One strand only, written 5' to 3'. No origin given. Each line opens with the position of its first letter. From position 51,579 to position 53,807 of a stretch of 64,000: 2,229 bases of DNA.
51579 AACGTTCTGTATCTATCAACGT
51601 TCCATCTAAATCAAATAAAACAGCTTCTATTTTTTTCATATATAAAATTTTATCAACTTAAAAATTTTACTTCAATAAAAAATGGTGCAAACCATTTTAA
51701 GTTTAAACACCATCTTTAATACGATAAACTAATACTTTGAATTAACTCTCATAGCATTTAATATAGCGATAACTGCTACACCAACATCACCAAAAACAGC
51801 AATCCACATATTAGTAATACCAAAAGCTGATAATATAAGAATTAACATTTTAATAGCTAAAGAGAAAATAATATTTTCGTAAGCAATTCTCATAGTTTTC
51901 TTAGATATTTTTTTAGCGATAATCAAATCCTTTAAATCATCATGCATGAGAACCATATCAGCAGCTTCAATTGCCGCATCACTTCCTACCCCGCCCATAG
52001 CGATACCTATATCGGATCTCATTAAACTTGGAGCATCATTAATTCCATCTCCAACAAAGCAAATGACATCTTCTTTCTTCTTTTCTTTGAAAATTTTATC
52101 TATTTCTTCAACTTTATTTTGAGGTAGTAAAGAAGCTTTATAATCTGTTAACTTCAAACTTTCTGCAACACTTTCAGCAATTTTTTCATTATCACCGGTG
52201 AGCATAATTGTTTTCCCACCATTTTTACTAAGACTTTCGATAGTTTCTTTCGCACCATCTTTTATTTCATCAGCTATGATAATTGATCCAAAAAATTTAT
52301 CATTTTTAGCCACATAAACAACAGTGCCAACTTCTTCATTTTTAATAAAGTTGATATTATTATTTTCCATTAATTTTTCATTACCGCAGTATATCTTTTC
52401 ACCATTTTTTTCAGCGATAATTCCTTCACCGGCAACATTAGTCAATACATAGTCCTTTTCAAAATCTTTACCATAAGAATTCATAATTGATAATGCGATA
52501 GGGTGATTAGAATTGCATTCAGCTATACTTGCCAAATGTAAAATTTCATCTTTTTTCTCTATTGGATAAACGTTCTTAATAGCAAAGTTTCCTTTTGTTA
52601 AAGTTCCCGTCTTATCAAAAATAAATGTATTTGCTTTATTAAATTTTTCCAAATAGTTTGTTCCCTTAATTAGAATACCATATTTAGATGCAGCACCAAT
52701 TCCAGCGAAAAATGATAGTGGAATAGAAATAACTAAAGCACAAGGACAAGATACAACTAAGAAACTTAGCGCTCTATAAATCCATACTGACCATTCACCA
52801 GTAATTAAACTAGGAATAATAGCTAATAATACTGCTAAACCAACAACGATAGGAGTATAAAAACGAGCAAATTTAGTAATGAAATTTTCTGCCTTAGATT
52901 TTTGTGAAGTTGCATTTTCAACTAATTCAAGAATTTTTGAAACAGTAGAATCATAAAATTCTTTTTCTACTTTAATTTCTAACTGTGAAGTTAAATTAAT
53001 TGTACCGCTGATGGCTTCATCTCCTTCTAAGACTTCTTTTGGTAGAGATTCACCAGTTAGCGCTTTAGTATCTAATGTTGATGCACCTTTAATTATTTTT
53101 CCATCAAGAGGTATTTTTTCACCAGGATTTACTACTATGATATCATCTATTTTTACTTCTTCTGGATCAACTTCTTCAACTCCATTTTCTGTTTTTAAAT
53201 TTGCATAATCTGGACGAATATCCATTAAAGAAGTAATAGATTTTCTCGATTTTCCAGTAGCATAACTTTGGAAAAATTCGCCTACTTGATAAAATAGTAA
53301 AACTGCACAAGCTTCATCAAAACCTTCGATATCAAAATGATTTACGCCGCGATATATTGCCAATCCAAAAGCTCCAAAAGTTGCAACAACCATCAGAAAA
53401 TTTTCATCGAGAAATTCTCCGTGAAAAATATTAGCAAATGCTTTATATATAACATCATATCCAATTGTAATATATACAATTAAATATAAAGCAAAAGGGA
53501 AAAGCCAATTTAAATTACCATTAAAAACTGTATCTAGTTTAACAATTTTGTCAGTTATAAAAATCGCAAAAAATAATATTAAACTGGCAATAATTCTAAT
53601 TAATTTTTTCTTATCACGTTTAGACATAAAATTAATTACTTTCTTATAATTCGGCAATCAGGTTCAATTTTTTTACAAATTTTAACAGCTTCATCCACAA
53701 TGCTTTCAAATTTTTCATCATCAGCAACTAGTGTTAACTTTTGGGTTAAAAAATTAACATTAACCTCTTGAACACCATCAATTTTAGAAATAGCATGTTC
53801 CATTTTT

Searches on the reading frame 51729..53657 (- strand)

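Call 55: search_protein_families(library=pfam, proteins=[window:51729-53657:-], max_evalue=0.00001)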
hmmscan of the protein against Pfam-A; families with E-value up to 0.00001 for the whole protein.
window:51729-53657:- (642 aa): 2 families
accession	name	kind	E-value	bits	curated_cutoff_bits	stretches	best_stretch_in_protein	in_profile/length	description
PF00122.25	E1-E2_ATPase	-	1.9e-49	168.1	28.1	1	148-325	3-180/181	E1-E2 ATPase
PF00702.32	Hydrolase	-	8.8e-25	88.7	26.4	1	343-545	2-187/191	haloacid dehalogenase-like hydrolase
